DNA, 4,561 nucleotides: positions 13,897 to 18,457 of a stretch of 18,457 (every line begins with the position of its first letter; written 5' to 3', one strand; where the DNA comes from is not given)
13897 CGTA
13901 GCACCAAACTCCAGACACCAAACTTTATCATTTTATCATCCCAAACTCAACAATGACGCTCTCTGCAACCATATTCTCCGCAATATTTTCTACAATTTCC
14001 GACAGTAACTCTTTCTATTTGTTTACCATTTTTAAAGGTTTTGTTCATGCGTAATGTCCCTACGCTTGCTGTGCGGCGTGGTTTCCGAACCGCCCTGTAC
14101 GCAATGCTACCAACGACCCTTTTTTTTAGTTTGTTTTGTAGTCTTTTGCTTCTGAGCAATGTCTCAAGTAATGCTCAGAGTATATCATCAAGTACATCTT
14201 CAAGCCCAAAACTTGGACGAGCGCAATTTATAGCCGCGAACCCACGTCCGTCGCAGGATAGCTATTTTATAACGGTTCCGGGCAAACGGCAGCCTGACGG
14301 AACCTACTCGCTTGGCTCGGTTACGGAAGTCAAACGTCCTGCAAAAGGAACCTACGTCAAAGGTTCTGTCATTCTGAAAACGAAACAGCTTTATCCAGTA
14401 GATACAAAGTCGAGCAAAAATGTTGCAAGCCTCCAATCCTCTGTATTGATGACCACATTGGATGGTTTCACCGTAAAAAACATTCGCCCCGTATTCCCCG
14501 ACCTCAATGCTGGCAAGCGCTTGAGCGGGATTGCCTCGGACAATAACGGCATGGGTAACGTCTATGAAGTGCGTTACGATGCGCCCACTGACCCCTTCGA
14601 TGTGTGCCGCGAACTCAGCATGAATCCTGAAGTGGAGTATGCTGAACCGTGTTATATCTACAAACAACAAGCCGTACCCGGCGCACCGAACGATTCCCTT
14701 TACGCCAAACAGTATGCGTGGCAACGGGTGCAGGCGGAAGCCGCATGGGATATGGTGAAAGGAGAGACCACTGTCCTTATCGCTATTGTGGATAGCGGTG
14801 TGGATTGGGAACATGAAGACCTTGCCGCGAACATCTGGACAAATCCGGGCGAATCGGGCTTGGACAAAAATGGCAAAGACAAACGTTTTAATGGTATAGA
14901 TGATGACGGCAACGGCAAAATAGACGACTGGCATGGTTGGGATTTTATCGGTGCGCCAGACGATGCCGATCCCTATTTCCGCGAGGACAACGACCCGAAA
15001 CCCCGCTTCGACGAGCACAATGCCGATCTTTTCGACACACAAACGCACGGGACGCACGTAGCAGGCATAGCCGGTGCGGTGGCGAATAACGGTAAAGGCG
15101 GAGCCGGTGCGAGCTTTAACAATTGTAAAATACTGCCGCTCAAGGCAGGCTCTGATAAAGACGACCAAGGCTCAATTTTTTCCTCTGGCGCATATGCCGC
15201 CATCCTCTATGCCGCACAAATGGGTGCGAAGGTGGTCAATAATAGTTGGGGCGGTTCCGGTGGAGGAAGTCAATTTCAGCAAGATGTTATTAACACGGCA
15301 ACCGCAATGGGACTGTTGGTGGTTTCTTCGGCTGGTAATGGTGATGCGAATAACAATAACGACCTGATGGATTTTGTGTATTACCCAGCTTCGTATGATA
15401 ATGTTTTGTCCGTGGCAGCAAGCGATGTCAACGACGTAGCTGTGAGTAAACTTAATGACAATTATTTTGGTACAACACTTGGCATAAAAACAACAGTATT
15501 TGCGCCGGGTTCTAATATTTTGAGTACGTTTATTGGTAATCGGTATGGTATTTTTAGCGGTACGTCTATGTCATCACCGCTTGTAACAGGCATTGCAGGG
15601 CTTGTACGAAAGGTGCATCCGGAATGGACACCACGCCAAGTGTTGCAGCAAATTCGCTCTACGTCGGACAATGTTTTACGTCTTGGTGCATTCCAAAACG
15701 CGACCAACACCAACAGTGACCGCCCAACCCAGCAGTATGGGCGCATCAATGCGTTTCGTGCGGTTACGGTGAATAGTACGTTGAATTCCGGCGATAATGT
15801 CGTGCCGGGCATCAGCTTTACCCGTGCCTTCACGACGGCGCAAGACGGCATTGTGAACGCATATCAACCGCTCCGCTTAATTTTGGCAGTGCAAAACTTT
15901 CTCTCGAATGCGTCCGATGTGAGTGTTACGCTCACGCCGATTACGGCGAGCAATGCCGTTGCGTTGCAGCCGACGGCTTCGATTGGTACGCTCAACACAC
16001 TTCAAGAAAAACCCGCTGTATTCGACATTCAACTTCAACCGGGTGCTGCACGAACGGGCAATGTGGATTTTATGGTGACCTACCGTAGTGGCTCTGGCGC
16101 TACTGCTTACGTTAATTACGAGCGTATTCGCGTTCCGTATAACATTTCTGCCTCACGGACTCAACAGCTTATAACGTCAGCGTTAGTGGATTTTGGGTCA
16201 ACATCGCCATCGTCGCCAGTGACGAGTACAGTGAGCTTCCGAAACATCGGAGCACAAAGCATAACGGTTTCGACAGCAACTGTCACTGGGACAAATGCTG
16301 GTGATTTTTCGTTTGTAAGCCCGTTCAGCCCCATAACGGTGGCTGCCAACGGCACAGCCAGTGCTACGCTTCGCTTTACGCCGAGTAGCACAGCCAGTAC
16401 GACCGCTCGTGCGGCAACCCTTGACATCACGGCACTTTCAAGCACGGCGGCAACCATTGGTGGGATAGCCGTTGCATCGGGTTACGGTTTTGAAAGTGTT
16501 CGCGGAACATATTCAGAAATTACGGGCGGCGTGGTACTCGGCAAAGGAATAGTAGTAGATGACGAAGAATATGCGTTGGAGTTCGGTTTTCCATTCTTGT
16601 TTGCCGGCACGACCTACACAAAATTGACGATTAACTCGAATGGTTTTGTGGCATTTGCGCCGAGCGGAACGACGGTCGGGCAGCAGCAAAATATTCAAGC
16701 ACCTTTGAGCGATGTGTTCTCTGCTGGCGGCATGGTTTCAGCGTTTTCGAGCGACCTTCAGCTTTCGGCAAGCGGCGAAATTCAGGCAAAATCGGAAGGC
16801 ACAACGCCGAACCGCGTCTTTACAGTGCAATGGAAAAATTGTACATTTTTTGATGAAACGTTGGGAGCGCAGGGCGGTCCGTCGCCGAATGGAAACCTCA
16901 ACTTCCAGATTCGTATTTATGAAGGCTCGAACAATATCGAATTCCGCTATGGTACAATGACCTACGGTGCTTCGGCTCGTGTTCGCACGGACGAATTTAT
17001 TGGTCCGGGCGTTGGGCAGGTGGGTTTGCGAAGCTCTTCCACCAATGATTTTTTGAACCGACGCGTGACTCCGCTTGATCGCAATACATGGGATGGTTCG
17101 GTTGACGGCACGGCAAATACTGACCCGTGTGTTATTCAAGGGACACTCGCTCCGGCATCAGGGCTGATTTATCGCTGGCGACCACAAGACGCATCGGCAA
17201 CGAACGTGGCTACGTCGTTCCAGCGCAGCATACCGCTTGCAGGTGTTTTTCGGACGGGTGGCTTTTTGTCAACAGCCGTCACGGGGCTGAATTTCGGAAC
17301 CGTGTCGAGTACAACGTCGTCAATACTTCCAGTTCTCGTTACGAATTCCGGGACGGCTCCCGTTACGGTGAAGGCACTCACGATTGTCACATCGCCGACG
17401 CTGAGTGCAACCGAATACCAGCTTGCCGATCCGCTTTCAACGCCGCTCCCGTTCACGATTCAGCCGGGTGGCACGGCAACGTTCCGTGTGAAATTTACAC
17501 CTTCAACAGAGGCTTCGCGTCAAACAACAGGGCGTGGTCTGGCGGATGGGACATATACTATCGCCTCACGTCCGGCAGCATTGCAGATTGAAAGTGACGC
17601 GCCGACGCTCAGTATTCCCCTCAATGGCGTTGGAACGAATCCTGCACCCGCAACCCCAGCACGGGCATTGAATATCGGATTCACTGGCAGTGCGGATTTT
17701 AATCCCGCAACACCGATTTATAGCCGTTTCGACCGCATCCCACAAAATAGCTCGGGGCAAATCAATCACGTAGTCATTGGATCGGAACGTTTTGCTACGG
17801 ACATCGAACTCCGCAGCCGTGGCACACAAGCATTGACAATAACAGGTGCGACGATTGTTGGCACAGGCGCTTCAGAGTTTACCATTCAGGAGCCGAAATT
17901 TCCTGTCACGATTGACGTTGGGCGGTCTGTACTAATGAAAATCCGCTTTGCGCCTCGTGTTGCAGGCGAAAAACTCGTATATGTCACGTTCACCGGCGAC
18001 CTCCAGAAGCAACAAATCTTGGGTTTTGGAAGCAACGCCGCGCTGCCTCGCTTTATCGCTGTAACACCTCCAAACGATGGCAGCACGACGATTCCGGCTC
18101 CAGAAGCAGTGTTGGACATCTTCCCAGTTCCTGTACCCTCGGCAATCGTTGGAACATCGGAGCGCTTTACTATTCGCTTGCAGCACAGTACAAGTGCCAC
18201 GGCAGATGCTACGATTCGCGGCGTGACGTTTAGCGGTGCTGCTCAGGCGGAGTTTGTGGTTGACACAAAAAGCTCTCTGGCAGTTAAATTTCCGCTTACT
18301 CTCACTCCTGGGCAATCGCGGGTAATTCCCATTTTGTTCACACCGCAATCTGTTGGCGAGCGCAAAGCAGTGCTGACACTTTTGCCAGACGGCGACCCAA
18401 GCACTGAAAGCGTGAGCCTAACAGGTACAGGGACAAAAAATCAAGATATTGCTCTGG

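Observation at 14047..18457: Giant secreted S8 subtilase with an unusual C-terminal domain train, missed by the ORF track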

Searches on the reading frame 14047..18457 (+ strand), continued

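Call 6: find_homologous_proteins(query=window:14047-18457:+)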
Query window:14047-18457:+ (1470 aa): 5089 proteins with E <= 0.001 among 8000 candidates; the best 120 are listed.
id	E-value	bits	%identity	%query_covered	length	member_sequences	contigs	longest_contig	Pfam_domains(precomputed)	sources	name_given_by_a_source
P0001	0.0e+0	1247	47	95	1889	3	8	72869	PF22073.3,PF21633.4,PF15780.12,PF07610.18,PF18962.8,PF22067.3,PF22544.3,PF00082.28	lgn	-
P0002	0.0e+0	1244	46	99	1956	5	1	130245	PF22073.3,PF15780.12,PF07610.18,PF18962.8,PF22544.3,PF00082.28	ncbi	-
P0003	0.0e+0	1204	45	95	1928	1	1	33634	PF22073.3,PF21633.4,PF15780.12,PF18962.8,PF12371.15,PF22544.3,PF00082.28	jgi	jgi:subtilisin family serine protease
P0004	0.0e+0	1190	44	98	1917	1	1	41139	PF22073.3,PF15780.12,PF22544.3,PF00082.28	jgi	jgi:subtilisin family serine protease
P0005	0.0e+0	1187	47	93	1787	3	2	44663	PF22073.3,PF15780.12,PF18962.8,PF22544.3,PF00082.28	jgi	jgi:hypothetical protein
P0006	0.0e+0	1185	44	99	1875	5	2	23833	PF22073.3,PF15780.12,PF18962.8,PF22544.3,PF00082.28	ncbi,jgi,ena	jgi:subtilisin family serine protease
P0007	0.0e+0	1184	45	95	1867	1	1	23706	PF22073.3,PF15780.12,PF22544.3,PF00082.28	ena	-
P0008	0.0e+0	1183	45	97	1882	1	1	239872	PF22073.3,PF15780.12,PF18962.8,PF22066.3,PF22544.3,PF00082.28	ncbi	-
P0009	0.0e+0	1171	44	98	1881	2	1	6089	PF22073.3,PF15780.12,PF18962.8,PF00927.29,PF22066.3,PF07705.18,PF22544.3,PF00082.28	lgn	-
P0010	0.0e+0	1153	44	95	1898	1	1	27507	PF22073.3,PF15780.12,PF18962.8,PF22544.3,PF00082.28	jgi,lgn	jgi:subtilisin family serine protease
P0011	1.1e-280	953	41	99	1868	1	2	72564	PF22073.3,PF21633.4,PF15780.12,PF07610.18,PF18962.8,PF22067.3,PF12371.15,PF24501.2,PF22544.3,PF00082.28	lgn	-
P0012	1.2e-275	936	40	99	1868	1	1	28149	PF22073.3,PF21633.4,PF15780.12,PF07610.18,PF18962.8,PF22067.3,PF24501.2,PF22544.3,PF00082.28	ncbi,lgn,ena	-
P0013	2.3e-275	935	41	95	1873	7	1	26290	PF22073.3,PF15780.12,PF18962.8,PF22544.3,PF00082.28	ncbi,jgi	jgi:hypothetical protein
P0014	2.7e-275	935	41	95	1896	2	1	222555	PF22073.3,PF15780.12,PF18962.8,PF22544.3,PF00082.28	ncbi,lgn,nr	ncbi:MAG: S8 family serine peptidase [Candidatus Kapabacteria bacterium]|nr:S8 family serine peptida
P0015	4.2e-275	934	41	99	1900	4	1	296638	PF22073.3,PF15780.12,PF07610.18,PF18962.8,PF24501.2,PF22544.3,PF00082.28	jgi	-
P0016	8.1e-274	930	41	95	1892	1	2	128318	PF22073.3,PF15780.12,PF18962.8,PF22544.3,PF00082.28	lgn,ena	-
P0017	1.1e-273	930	41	95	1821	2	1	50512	PF22073.3,PF21633.4,PF15780.12,PF18962.8,PF12371.15,PF24501.2,PF22544.3,PF00082.28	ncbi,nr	ncbi:MAG: S8 family serine peptidase [Bacteroidota bacterium]|nr:S8 family serine peptidase [Bactero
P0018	1.1e-272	926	41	94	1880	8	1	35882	PF22073.3,PF15780.12,PF18962.8,PF24501.2,PF22544.3,PF00082.28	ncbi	-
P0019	1.0e-271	923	41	94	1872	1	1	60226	PF22073.3,PF15780.12,PF18962.8,PF22544.3,PF00082.28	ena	-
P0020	4.7e-271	921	41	95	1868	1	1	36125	PF22073.3,PF15780.12,PF18962.8,PF22544.3,PF00082.28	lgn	-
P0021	2.0e-270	919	41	95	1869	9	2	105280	PF22073.3,PF15780.12,PF07610.18,PF18962.8,PF22067.3,PF24501.2,PF22544.3,PF00082.28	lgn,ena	-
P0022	8.8e-270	917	38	99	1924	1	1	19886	PF22073.3,PF15780.12,PF18962.8,PF22544.3,PF00082.28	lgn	-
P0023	5.0e-264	898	39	94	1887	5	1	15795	PF22073.3,PF15780.12,PF18962.8,PF22544.3,PF00082.28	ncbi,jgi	jgi:hypothetical protein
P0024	2.2e-262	892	40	94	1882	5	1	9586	PF22073.3,PF15780.12,PF07610.18,PF18962.8,PF22544.3,PF00082.28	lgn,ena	-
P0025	1.1e-261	890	40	95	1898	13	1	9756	PF22073.3,PF15780.12,PF07610.18,PF22544.3,PF00082.28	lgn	-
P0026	1.9e-240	819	40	95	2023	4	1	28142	PF22073.3,PF15780.12,PF07610.18,PF24798.3,PF12371.15,PF22544.3,PF00082.28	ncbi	-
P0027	9.4e-232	791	43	55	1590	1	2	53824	PF21633.4,PF07610.18,PF00932.26,PF22067.3,PF24507.2,PF22544.3,PF00082.28,PF22073.3,PF15780.12,PF18962.8,PF00927.29,PF12371.15,PF01835.26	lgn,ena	-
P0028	2.6e-230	786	45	50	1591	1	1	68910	PF22073.3,PF21633.4,PF15780.12,PF07610.18,PF00932.26,PF18962.8,PF22067.3,PF24507.2,PF22544.3,PF00082.28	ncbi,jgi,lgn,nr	ncbi:MAG: S8 family serine peptidase [Candidatus Kapabacteria bacterium]|jgi:subtilisin family serin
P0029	6.2e-227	775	43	52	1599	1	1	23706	PF22073.3,PF21633.4,PF15780.12,PF07610.18,PF00927.29,PF22067.3,PF22544.3,PF00082.28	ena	-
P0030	1.9e-226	773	45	50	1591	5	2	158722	PF22073.3,PF21633.4,PF15780.12,PF07610.18,PF00963.25,PF00927.29,PF22067.3,PF24507.2,PF24499.2,PF22544.3,PF00082.28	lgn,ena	-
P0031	3.8e-220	752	38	94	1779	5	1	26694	PF22073.3,PF15780.12,PF18962.8,PF12371.15,PF22544.3,PF00082.28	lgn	-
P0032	3.9e-220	752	45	48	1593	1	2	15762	PF22073.3,PF15780.12,PF07610.18,PF00963.25,PF22067.3,PF24507.2,PF22544.3,PF00082.28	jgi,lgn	jgi:subtilisin family serine protease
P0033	2.0e-219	750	44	50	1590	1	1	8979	PF22073.3,PF15780.12,PF07610.18,PF18962.8,PF22067.3,PF24507.2,PF12371.15,PF22544.3,PF00082.28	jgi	jgi:subtilisin family serine protease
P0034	4.4e-204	699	41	68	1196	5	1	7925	PF18962.8,PF00082.28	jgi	jgi:hypothetical protein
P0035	3.3e-203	696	41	68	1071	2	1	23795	PF18962.8,PF00082.28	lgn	-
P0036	9.3e-202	691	41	68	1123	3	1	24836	PF18962.8,PF00082.28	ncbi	-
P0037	4.4e-197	676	41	67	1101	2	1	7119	PF18962.8,PF00082.28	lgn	-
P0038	7.1e-197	675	40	71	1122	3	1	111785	PF18962.8,PF00082.28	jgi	-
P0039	2.2e-196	673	40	68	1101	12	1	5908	PF18962.8,PF00082.28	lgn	-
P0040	2.1e-191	657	40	67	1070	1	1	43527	PF18962.8,PF00082.28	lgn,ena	-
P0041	2.2e-185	637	38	72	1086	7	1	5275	PF18962.8,PF00082.28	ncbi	ncbi:MAG: S8 family serine peptidase [Candidatus Kapaibacteriota bacterium]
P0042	1.5e-171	591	40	61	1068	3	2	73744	PF18962.8,PF22544.3,PF00082.28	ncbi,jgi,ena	jgi:subtilisin family serine protease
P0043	1.6e-168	581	38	65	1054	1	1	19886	PF18962.8,PF00082.28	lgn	-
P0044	2.8e-168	580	40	59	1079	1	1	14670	PF18962.8,PF22544.3,PF00082.28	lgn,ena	-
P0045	3.8e-168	580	37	69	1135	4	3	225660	PF18962.8,PF00082.28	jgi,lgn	jgi:hypothetical protein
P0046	2.2e-167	577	39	60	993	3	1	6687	PF18962.8,PF00082.28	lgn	-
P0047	6.3e-166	572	38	66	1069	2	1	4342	PF18962.8,PF00082.28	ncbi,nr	ncbi:MAG: S8 family serine peptidase [Candidatus Kapabacteria bacterium]|nr:S8 family serine peptida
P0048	8.3e-164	565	36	70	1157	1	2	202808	PF18962.8,PF00082.28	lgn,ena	-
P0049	2.0e-158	548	39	60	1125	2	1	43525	PF18962.8,PF00082.28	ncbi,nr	ncbi:MAG: S8 family serine peptidase [Candidatus Kapabacteria bacterium]|nr:S8 family serine peptida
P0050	8.0e-154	532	38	61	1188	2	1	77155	PF18962.8,PF00082.28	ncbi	-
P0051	9.3e-135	469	41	46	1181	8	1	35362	PF22073.3,PF15780.12,PF07610.18,PF14870.13,PF22544.3,PF15902.13,PF00082.28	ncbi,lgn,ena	-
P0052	2.1e-133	465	42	43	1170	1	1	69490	PF22073.3,PF15780.12,PF07610.18,PF14870.13,PF22544.3,PF15902.13,PF00082.28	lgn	-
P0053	6.0e-129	450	41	46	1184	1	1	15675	PF22073.3,PF15780.12,PF18962.8,PF14870.13,PF22544.3,PF15902.13,PF00082.28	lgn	-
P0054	2.1e-127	445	44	41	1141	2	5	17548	PF22073.3,PF15780.12,PF18962.8,PF14870.13,PF15902.13,PF00082.28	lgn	-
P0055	8.8e-127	443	41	43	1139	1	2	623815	PF22073.3,PF15780.12,PF14870.13,PF02012.27,PF22544.3,PF00082.28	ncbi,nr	ncbi:MAG: S8 family serine peptidase [Candidatus Kapabacteria bacterium]|nr:S8 family serine peptida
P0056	1.7e-126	442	42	43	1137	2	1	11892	PF22073.3,PF15780.12,PF02012.27,PF00082.28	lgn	-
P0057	3.1e-126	441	42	44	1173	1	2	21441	PF15780.12,PF14870.13,PF00082.28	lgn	-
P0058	5.8e-126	440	42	43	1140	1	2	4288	PF22073.3,PF15780.12,PF07610.18,PF18962.8,PF14870.13,PF22544.3,PF15902.13,PF13088.13,PF00082.28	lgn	-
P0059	1.7e-124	435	42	41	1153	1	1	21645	PF22073.3,PF15780.12,PF18962.8,PF25852.1,PF14870.13,PF22544.3,PF15902.13,PF00082.28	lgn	-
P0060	2.9e-124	434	39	49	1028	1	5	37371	PF18962.8,PF15902.13,PF00082.28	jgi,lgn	-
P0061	4.9e-122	427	38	46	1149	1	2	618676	PF18962.8,PF14870.13,PF22544.3,PF15902.13,PF00082.28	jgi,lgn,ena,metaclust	metaclust:\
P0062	5.5e-122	427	41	44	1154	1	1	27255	PF18962.8,PF22544.3,PF00082.28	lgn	-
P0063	5.7e-122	427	41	43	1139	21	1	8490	PF22073.3,PF15780.12,PF07610.18,PF18962.8,PF14870.13,PF02012.27,PF22544.3,PF15902.13,PF00082.28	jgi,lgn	jgi:subtilisin family serine protease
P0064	7.8e-122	426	41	43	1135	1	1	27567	PF15780.12,PF14870.13,PF00082.28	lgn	-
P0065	1.4e-121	426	42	44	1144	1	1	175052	PF22073.3,PF15780.12,PF18962.8,PF14870.13,PF22544.3,PF15902.13,PF00082.28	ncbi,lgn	-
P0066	2.2e-121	425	40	43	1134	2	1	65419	PF15780.12,PF02012.27,PF00082.28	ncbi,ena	-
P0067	1.5e-120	422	40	43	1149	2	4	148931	PF18962.8,PF22544.3,PF15902.13,PF00082.28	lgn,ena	-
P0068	6.3e-120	420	40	43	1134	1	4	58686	PF22073.3,PF15780.12,PF00082.28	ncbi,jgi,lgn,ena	-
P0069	1.9e-119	418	39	47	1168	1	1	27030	PF18962.8,PF15902.13,PF00082.28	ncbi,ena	-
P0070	3.2e-119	418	39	44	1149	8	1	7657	PF18962.8,PF14870.13,PF22544.3,PF15902.13,PF00082.28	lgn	-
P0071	1.3e-118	416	40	47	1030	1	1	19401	PF18962.8,PF15902.13,PF00082.28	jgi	jgi:subtilisin family serine protease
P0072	1.6e-118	415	39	47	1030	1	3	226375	PF18962.8,PF15902.13,PF00082.28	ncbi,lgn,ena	-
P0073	2.4e-118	415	41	42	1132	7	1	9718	PF22073.3,PF15780.12,PF07610.18,PF18962.8,PF14870.13,PF22544.3,PF15902.13,PF00082.28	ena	-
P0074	1.1e-117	413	41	41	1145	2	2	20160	PF22073.3,PF18962.8,PF14870.13,PF15902.13,PF00082.28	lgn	-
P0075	1.4e-117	412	39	45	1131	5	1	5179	PF22073.3,PF15780.12,PF07610.18,PF18962.8,PF14870.13,PF15902.13,PF00082.28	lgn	-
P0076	2.3e-117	412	39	43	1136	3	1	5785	PF15780.12,PF00082.28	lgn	-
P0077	2.5e-117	411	41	42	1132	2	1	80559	PF22073.3,PF15780.12,PF18962.8,PF14870.13,PF22544.3,PF15902.13,PF00082.28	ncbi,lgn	-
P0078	5.9e-116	407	37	50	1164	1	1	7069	PF18962.8,PF14870.13,PF15902.13,PF00082.28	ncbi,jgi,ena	ncbi:MAG: S8 family serine peptidase [Bacteroidota bacterium]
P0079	9.1e-116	406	38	24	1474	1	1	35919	PF22148.2,PF00082.28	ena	-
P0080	3.3e-115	404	40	43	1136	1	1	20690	PF15780.12,PF14870.13,PF22544.3,PF00082.28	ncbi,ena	-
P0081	6.5e-115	403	42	43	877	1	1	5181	PF00082.28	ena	-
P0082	9.5e-115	403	42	43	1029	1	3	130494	PF18962.8,PF25852.1,PF14870.13,PF15902.13,PF00082.28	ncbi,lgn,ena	-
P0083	1.8e-114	402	39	43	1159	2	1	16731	PF22073.3,PF15780.12,PF18962.8,PF14870.13,PF15902.13,PF00082.28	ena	-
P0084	4.3e-114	401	38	46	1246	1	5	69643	PF22073.3,PF15780.12,PF07610.18,PF18962.8,PF22544.3,PF15902.13,PF00082.28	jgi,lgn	jgi:photosystem II stability/assembly factor-like uncharacterized protein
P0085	7.0e-114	400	39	41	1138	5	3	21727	PF15780.12,PF14870.13,PF02012.27,PF00082.28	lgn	-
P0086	2.1e-113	398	40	43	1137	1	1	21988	PF15780.12,PF00082.28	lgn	-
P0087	4.9e-113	397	38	45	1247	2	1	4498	PF22073.3,PF15780.12,PF07610.18,PF18962.8,PF14870.13,PF22067.3,PF24507.2,PF22544.3,PF15902.13,PF00082.28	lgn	-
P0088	5.1e-113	397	39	43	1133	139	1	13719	PF15780.12,PF14870.13,PF02012.27,PF00082.28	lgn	-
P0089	2.0e-112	395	41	42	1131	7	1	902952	PF22073.3,PF15780.12,PF18962.8,PF22544.3,PF15902.13,PF00082.28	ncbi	-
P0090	1.2e-111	393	39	45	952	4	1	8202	PF14870.13,PF15902.13,PF00082.28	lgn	-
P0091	3.2e-111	391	38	43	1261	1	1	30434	PF22073.3,PF15780.12,PF07610.18,PF18962.8,PF22066.3,PF22067.3,PF22544.3,PF00082.28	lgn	-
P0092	8.7e-111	390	37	24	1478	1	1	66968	PF22148.2,PF00082.28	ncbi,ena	-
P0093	1.4e-110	389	39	44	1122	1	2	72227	PF18962.8,PF14870.13,PF22544.3,PF00082.28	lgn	-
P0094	2.2e-110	388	38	43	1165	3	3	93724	PF22073.3,PF18962.8,PF22544.3,PF15902.13,PF00082.28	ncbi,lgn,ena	-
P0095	3.9e-110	388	38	51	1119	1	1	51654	PF18962.8,PF22544.3,PF00082.28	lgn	-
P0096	5.3e-110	387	36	47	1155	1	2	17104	PF18962.8,PF14870.13,PF15902.13,PF00082.28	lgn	-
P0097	9.8e-110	386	41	43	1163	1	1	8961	PF18962.8,PF00082.28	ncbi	-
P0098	1.3e-109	386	38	45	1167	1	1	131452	PF22073.3,PF15780.12,PF18962.8,PF22544.3,PF00082.28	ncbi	-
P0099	1.5e-108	382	41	38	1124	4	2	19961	PF15780.12,PF14870.13,PF22544.3,PF15902.13,PF13088.13,PF00082.28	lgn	-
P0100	1.1e-107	379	37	45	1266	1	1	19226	PF22073.3,PF15780.12,PF07610.18,PF18962.8,PF22067.3,PF22544.3,PF00082.28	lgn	-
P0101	5.6e-107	377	39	43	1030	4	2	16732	PF18962.8,PF14870.13,PF15902.13,PF00082.28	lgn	-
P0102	9.5e-107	376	39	42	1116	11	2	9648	PF22073.3,PF14870.13,PF22544.3,PF15902.13,PF00082.28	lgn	-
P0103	2.5e-106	375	38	46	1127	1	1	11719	PF22073.3,PF15780.12,PF18962.8,PF15902.13,PF00082.28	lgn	-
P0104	3.1e-106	375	39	43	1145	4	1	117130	PF22073.3,PF18962.8,PF15902.13,PF00082.28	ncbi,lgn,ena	-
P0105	1.2e-105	373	40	39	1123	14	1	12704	PF15780.12,PF25852.1,PF14870.13,PF02012.27,PF22544.3,PF15902.13,PF00082.28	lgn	-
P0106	3.2e-105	371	36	50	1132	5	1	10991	PF18962.8,PF14870.13,PF00082.28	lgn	-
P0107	3.5e-105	371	38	43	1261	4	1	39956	PF22073.3,PF15780.12,PF07610.18,PF18962.8,PF22067.3,PF22544.3,PF15902.13,PF00082.28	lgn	-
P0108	8.5e-105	370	40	38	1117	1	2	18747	PF22073.3,PF15780.12,PF25852.1,PF14870.13,PF24501.2,PF22544.3,PF15902.13,PF00082.28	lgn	-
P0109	4.7e-104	367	36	49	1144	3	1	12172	PF18962.8,PF22544.3,PF15902.13,PF00082.28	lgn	-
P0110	5.7e-104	367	40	38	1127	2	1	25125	PF22073.3,PF15780.12,PF14870.13,PF22544.3,PF15902.13,PF00082.28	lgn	-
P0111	4.8e-103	364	39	42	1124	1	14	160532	PF18962.8,PF15902.13,PF00082.28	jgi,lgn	jgi:subtilisin family serine protease/photosystem II stability/assembly factor-like uncharacterized 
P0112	5.3e-103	364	38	36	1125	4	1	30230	PF22073.3,PF15780.12,PF22544.3,PF15902.13,PF00082.28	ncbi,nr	ncbi:MAG: S8 family serine peptidase [Candidatus Kapabacteria bacterium]|nr:S8 family serine peptida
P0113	5.6e-103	364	43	32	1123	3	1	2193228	PF22073.3,PF15780.12,PF25852.1,PF14870.13,PF02012.27,PF22544.3,PF15902.13,PF13088.13,PF00082.28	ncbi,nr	ncbi:MAG: hypothetical protein KatS3mg040_1826 [Candidatus Kapaibacterium sp.]|nr:MAG: hypothetical 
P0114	6.0e-103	364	38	43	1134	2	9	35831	PF15780.12,PF18962.8,PF22544.3,PF00082.28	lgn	-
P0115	6.8e-103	364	38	42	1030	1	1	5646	PF18962.8,PF14870.13,PF00082.28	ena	-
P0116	1.1e-102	363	40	38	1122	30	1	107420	PF22073.3,PF15780.12,PF14870.13,PF22544.3,PF15902.13,PF00082.28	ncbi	-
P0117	2.9e-102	362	37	47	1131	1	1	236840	PF22073.3,PF15780.12,PF18962.8,PF14870.13,PF12371.15,PF15902.13,PF00082.28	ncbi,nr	ncbi:MAG: S8 family serine peptidase [Ignavibacteria bacterium]|nr:S8 family serine peptidase [Ignav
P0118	4.1e-102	361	39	42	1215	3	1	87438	PF13860.13,PF00082.28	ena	-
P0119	5.9e-102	361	37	43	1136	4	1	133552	PF18962.8,PF15902.13,PF00082.28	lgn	-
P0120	6.4e-102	360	38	41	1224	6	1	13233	PF13860.13,PF00082.28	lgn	-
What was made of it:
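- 14047..18457 (+): 5' 77% of a pre-pro-subtilase gene (1470 codons, no stop; about 440 codons missing beyond the contig end). Collinear homologues of 1780-2020 aa (call 6).
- Closest known: Kapaibacteria/Ignavibacteria 'S8 family serine peptidase' long-form family. Same: The domain order is the same from signal peptide to Ig-like domain 4, with collinear alignment over 93-99% of the query (call 6).
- At least 26 are full-length and collinear, and most carry PF18962 (call 6). No identical protein is on record (call 6). The alignment with many independent homologues is collinear and covers 93-99% of the query (call 6). A few full-length relatives (P0004, P0007, P0025, P0026) have no PF18962 in their precomputed annotation (call 6).
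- Tried and rejected: No identical or near-identical protease fragment is in the protein collection; the best hit is 47% (call 6).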
